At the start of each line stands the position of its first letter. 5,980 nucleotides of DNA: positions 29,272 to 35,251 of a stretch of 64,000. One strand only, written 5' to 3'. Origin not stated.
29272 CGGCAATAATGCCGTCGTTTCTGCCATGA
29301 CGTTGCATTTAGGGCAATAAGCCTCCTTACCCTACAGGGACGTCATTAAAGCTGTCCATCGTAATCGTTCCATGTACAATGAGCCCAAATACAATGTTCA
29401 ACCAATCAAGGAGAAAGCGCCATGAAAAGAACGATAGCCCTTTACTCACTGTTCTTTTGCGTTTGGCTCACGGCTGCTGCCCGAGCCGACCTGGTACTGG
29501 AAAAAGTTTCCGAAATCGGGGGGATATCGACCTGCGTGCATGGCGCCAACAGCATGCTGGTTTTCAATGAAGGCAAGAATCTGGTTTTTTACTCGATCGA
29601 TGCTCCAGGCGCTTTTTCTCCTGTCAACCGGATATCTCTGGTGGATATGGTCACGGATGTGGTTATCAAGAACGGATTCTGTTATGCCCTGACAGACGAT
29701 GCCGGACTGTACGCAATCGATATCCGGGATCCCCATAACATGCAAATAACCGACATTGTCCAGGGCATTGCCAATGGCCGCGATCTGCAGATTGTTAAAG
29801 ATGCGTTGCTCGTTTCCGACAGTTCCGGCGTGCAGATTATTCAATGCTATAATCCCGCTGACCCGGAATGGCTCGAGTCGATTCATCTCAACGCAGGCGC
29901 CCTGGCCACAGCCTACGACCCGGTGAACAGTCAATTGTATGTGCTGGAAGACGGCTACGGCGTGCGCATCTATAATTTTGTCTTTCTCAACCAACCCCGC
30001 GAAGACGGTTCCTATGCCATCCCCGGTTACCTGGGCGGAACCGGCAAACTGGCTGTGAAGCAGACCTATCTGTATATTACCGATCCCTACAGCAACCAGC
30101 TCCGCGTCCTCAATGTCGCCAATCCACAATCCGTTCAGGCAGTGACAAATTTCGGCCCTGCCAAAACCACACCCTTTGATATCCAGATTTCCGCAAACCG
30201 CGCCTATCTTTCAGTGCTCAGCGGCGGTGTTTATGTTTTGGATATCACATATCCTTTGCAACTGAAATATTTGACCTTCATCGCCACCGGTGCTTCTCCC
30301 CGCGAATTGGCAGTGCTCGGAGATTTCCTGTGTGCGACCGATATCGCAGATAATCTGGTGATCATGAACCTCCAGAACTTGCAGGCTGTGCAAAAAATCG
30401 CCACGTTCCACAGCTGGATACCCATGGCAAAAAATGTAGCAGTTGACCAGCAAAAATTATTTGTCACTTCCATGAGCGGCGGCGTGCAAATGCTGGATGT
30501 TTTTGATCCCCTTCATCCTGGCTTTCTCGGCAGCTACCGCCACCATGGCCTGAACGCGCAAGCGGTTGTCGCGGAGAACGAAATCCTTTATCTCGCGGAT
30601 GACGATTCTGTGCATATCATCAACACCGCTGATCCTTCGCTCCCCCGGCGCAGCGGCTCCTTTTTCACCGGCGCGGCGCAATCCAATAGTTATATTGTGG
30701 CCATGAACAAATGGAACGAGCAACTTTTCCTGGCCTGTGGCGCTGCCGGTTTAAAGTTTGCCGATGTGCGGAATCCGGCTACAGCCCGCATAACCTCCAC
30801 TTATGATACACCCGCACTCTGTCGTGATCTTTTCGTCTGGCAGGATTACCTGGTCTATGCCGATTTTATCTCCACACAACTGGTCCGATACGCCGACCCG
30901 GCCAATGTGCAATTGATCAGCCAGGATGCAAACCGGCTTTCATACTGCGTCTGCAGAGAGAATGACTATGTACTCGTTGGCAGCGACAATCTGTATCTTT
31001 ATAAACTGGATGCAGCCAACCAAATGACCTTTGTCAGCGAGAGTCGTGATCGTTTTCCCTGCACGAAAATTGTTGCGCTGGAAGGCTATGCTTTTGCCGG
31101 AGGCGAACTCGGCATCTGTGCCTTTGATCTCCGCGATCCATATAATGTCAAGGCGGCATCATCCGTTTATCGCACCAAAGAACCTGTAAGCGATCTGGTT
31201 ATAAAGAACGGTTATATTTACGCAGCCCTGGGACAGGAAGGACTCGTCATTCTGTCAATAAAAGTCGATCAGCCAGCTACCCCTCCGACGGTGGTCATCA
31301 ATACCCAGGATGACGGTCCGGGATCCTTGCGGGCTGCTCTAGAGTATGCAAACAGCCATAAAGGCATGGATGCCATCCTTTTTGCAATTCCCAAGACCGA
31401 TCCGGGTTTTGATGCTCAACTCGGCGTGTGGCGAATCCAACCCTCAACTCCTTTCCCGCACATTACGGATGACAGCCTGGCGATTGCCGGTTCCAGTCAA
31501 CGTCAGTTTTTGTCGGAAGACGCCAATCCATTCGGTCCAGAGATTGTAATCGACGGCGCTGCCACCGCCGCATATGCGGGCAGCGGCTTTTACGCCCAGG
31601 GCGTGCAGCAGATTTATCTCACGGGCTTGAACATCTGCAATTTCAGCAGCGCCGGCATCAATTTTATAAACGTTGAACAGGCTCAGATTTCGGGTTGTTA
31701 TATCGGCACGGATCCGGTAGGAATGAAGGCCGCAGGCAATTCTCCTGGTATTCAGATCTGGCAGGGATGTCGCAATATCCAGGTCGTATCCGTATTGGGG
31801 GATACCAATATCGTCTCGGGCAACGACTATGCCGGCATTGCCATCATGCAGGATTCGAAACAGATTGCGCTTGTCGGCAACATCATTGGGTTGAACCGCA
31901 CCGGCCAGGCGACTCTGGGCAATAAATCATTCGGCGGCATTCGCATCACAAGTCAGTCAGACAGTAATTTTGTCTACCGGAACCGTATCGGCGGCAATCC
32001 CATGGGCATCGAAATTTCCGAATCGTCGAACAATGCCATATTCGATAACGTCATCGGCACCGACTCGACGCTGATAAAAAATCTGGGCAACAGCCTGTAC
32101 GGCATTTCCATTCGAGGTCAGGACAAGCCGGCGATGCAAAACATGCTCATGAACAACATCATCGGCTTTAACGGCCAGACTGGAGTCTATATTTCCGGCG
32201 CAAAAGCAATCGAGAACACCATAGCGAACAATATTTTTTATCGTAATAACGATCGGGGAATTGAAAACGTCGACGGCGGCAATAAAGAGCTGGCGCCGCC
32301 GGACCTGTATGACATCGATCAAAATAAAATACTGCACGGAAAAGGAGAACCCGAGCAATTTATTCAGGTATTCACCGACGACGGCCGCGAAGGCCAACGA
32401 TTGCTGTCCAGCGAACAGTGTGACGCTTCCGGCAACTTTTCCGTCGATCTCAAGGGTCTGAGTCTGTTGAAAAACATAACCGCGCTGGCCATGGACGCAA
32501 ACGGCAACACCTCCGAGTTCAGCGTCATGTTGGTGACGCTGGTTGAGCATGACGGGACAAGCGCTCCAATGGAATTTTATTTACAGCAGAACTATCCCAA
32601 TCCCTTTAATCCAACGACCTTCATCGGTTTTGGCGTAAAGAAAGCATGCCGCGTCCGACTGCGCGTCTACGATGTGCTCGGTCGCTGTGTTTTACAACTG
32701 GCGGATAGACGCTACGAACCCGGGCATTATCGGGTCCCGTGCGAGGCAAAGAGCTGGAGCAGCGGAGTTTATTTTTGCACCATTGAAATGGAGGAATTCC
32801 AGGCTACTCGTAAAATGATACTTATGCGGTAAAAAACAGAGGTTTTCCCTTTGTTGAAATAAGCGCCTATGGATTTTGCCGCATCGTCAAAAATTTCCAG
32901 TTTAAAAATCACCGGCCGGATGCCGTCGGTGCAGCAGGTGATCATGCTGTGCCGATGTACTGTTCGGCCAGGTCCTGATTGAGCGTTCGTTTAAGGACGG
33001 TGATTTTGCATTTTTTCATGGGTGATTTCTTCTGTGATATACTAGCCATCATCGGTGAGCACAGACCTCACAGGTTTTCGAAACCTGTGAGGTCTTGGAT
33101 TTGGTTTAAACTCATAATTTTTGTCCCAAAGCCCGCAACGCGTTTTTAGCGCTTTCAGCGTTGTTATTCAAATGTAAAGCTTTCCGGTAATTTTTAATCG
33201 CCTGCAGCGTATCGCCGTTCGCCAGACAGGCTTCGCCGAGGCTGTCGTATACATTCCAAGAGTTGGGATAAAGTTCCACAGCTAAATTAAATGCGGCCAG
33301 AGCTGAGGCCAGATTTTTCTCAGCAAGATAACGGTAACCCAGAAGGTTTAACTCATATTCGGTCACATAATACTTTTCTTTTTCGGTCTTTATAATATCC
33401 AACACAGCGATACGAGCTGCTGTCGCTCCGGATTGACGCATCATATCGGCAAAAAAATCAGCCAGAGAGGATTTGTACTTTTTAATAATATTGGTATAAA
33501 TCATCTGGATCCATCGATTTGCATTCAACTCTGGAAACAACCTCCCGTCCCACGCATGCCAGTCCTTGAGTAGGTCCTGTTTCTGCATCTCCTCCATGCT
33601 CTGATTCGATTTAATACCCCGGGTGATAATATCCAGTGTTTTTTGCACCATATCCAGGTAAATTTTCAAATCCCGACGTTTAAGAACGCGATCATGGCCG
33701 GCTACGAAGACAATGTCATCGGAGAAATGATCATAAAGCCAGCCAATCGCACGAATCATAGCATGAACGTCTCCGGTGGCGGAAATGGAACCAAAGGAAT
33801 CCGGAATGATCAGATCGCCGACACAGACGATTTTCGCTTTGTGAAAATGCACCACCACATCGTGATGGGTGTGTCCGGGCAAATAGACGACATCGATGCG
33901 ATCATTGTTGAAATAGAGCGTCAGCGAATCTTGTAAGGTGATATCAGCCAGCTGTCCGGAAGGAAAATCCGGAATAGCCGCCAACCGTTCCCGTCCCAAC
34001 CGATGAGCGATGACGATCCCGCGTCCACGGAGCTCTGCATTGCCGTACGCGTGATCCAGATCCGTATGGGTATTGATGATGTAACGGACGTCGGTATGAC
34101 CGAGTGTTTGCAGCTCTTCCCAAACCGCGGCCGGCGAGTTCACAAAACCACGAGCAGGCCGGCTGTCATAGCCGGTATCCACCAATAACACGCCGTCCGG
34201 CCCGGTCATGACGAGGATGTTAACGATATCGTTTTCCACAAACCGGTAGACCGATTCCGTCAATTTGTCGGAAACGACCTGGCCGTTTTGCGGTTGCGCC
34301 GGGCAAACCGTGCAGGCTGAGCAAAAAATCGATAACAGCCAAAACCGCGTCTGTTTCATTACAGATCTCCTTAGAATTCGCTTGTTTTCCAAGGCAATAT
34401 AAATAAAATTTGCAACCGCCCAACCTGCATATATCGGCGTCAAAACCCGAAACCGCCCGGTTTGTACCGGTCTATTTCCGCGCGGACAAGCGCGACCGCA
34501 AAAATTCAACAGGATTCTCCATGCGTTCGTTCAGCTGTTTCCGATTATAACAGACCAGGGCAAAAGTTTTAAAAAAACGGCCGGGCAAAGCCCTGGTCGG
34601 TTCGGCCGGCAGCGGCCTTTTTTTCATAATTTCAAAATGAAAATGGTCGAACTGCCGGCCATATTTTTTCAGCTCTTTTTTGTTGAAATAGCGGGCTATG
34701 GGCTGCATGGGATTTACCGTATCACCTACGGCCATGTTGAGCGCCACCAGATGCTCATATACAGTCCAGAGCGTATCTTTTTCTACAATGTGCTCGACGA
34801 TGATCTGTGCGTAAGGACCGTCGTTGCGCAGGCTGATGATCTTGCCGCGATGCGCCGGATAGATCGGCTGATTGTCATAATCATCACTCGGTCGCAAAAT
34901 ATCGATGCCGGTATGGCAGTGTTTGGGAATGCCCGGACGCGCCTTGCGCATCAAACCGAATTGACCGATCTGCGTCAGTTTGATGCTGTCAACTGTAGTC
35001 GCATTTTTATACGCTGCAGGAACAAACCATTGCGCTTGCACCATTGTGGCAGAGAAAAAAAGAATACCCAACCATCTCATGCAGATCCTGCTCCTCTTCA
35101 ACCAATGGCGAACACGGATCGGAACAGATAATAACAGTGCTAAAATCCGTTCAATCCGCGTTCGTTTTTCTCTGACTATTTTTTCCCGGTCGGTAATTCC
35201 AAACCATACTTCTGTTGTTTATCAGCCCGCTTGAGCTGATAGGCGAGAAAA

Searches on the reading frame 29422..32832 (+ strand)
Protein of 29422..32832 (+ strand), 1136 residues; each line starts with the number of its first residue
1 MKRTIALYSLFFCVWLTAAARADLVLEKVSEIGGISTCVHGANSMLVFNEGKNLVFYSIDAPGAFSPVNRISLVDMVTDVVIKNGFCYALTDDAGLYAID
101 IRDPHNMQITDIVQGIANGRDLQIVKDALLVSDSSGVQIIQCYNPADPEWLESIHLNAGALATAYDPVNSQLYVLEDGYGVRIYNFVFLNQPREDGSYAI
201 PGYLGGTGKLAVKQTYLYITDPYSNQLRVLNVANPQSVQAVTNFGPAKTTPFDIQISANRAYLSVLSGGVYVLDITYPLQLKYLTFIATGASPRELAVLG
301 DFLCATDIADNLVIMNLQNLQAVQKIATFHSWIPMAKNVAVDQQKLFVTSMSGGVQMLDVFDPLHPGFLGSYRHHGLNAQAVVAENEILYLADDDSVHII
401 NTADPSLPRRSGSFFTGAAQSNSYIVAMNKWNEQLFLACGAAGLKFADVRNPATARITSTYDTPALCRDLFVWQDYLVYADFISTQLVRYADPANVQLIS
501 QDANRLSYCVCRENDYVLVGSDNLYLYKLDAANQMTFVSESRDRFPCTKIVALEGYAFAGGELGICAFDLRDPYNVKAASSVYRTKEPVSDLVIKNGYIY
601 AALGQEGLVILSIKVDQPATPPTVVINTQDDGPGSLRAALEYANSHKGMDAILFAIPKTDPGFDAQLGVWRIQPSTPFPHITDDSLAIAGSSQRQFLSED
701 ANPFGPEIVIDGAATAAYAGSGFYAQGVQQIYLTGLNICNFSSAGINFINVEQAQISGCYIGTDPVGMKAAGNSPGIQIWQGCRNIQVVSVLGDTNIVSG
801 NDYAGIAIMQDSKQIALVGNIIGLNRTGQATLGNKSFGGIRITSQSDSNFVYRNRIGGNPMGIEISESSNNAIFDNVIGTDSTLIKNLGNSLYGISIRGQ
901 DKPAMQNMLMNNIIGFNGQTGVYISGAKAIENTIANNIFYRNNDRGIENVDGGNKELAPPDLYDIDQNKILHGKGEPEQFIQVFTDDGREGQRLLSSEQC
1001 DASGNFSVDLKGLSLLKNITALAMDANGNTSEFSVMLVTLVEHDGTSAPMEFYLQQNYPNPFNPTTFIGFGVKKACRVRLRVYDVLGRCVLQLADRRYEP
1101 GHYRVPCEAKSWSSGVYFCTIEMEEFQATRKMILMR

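Call 63: search_protein_families(library=pfam, proteins=[window:29422-32832:+], max_evalue=0.001)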
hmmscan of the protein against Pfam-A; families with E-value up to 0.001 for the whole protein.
window:29422-32832:+ (1136 aa): 5 families
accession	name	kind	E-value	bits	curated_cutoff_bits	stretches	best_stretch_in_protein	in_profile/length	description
PF08309.17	LVIVD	-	3.1e-09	36.5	20.2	0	589-612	4-27/42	LVIVD repeat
PF13229.12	Beta_helix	-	1.9e-08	34.5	25.9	1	834-954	43-149/158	Right handed beta helix region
PF18962.6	Por_Secre_tail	-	1e-07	32.6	27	1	1058-1133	2-74/75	Secretion system C-terminal sorting domain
PF05048.19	NosD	-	1.3e-07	31.8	23.6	1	742-944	15-174/212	Periplasmic copper-binding protein (NosD)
PF17936.7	Big_6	-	6.2e-05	23.6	27.6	1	966-1034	12-77/83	Bacterial Ig domain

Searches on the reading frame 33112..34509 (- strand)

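Call 10: search_protein_families(library=pfam, proteins=[window:33112-34509:-], max_evalue=0.0001)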
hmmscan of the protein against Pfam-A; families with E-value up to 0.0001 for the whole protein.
window:33112-34509:- (465 aa): 5 families
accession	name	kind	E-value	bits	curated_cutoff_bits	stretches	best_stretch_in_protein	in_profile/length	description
PF00753.33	Lactamase_B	-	3.4e-16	60.2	22.7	1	94-251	4-168/196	Metallo-beta-lactamase superfamily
PF07719.23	TPR_2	-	4.3e-08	33.1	27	0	420-450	3-33/34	Tetratricopeptide repeat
PF00515.34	TPR_1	-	2.1e-05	24.6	27.8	0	424-448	7-31/34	Tetratricopeptide repeat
PF13428.12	TPR_14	-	2.2e-05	25.1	23.5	0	419-454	2-37/44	Tetratricopeptide repeat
PF13181.12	TPR_8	-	2.9e-05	24.3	25.7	0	420-449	3-32/34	Tetratricopeptide repeat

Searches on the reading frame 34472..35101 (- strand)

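Call 63: search_protein_families(library=pfam, proteins=[window:34472-35101:-], max_evalue=0.001)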
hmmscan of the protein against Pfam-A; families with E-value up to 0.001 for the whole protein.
window:34472-35101:- (209 aa): 1 family
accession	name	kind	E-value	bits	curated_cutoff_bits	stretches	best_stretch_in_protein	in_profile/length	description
PF01551.29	Peptidase_M23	-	4.5e-10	40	28.7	1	63-161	3-90/96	Peptidase family M23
